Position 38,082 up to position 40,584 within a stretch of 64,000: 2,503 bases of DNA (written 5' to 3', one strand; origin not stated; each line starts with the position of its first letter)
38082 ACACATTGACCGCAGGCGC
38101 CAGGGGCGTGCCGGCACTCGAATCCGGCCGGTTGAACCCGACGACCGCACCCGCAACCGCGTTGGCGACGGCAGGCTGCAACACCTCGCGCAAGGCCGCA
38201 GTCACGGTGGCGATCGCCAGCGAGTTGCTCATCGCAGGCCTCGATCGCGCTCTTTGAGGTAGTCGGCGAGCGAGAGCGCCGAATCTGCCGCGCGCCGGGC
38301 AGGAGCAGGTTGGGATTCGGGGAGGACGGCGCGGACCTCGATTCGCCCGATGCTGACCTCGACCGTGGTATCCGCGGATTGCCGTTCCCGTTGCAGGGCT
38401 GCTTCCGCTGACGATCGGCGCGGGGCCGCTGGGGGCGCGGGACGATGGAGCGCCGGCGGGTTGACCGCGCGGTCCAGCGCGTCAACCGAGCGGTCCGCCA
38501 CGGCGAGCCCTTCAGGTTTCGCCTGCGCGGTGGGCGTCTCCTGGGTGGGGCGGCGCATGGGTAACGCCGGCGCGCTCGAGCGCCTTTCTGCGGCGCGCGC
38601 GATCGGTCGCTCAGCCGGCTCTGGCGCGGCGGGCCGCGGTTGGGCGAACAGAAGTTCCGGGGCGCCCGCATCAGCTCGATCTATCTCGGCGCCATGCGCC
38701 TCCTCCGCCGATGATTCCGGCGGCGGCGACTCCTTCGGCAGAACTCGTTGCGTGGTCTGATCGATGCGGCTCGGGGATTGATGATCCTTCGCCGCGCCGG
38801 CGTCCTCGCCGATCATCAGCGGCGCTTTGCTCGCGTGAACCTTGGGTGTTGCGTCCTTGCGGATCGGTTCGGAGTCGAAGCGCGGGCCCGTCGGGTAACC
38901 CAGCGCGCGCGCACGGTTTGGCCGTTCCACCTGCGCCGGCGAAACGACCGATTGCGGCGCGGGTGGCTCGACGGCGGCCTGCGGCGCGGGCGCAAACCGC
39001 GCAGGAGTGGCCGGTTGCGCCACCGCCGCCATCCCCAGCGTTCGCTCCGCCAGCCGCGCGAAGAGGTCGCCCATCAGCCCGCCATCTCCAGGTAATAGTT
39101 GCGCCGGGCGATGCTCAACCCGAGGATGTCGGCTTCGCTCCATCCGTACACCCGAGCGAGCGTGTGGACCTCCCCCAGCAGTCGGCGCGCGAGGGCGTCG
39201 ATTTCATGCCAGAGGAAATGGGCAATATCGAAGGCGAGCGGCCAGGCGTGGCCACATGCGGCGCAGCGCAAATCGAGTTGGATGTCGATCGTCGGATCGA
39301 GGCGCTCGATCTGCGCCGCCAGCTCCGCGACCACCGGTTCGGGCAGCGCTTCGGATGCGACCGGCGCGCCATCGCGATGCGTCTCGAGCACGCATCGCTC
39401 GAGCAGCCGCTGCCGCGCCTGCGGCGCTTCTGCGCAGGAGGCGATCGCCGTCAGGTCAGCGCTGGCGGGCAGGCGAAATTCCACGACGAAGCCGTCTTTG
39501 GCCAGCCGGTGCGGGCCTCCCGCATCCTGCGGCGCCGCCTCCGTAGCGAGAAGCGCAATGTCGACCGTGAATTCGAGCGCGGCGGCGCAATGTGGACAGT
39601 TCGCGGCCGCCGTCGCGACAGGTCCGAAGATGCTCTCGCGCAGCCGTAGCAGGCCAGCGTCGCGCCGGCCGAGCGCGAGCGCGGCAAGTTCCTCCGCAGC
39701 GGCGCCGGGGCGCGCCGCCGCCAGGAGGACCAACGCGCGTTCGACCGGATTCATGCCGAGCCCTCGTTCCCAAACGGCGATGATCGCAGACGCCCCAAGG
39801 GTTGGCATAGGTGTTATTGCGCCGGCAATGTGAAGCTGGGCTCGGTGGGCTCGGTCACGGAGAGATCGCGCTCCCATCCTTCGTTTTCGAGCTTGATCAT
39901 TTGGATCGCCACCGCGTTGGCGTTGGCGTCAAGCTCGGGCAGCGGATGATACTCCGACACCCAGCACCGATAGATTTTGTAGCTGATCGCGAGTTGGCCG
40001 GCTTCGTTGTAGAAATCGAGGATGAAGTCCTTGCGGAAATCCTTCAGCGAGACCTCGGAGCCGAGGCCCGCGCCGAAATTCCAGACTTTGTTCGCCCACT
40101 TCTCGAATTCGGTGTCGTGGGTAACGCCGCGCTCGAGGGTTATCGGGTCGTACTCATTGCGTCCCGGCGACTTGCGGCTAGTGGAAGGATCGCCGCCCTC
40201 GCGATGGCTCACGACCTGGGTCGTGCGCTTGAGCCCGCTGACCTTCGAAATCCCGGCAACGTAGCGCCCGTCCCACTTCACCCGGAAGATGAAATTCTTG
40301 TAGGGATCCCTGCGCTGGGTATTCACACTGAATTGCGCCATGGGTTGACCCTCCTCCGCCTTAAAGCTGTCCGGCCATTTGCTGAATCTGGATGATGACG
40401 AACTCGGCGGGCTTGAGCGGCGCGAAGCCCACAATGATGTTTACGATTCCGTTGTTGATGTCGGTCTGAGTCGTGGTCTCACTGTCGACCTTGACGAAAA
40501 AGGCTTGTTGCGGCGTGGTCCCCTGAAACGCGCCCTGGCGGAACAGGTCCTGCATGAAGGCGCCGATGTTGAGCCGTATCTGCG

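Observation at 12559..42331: Complete, compact extracellular contractile injection system (eCIS) operon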

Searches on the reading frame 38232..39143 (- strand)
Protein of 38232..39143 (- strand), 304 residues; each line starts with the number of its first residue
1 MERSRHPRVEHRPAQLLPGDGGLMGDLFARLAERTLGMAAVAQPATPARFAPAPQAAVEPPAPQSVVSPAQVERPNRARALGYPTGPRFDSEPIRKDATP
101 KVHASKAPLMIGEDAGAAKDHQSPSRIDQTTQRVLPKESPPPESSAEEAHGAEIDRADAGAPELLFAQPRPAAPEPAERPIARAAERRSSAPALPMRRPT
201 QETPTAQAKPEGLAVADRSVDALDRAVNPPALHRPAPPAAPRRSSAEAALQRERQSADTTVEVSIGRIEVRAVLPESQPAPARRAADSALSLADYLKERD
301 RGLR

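Call 3: search_protein_families(library=pfam, proteins=[window:38232-39143:-], max_evalue=0.01)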
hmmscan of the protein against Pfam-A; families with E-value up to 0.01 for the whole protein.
window:38232-39143:- (304 aa): 0 families

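Call 32: search_protein_families(library=pfam, proteins=[window:38232-39074:-], max_evalue=5)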
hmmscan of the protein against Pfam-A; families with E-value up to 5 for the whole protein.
window:38232-39074:- (281 aa): 0 families

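Call 96: search_protein_families(library=ncbifam, proteins=[window:38232-39074:-], max_evalue=0.01)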
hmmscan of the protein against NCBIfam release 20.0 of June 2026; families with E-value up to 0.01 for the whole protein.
window:38232-39074:- (281 aa): 0 families

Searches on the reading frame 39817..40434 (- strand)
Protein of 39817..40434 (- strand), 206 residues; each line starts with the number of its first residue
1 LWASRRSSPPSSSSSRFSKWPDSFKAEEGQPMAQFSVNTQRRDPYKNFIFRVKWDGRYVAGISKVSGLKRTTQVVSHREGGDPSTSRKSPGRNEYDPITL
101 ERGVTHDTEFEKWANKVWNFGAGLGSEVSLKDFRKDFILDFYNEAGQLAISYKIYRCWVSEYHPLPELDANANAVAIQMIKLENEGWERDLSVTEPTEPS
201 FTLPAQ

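Call 3: search_protein_families(library=pfam, proteins=[window:39817-40434:-], max_evalue=0.01)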
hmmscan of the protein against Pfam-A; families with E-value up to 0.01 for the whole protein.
window:39817-40434:- (206 aa): 1 family
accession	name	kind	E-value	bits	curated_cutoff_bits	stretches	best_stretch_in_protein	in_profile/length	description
PF06841.18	Phage_T4_gp19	-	4.2e-43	146.8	28.2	1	47-188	2-134/134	T4-like virus tail tube protein gp19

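Call 9: search_solved_structures(query=window:39817-40434:-, max_evalue=0.01)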
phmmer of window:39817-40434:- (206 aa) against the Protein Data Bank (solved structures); distinct sequences matched with E-value up to 0.01: 10.
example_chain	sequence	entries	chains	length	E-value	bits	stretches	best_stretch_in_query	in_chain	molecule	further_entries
7b5h_AN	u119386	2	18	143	1.1e-13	54.7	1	44-186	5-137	All3324 protein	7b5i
7adz_1a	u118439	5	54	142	2.8e-13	53.3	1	44-186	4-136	Phage tail protein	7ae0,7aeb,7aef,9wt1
9r9h_B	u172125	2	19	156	2.7e-10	43.6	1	44-188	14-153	Phage tail protein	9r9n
7b5h_AM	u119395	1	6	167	1.3e-06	31.5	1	62-182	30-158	All3323 protein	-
9qgl_1A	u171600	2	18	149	0.001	22.1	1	61-182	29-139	Phage tail protein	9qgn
6j0n_n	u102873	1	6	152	0.0022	21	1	62-183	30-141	Pvc5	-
6rao_A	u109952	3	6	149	0.0032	20.5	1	62-182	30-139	Afp1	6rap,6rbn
9gtp_a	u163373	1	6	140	0.0036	20.3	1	41-117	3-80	Phage tail protein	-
6j0b_a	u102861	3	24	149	0.0037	20.3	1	61-182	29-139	Pvc1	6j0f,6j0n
6rao_F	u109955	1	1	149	0.009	19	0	58-108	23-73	Afp5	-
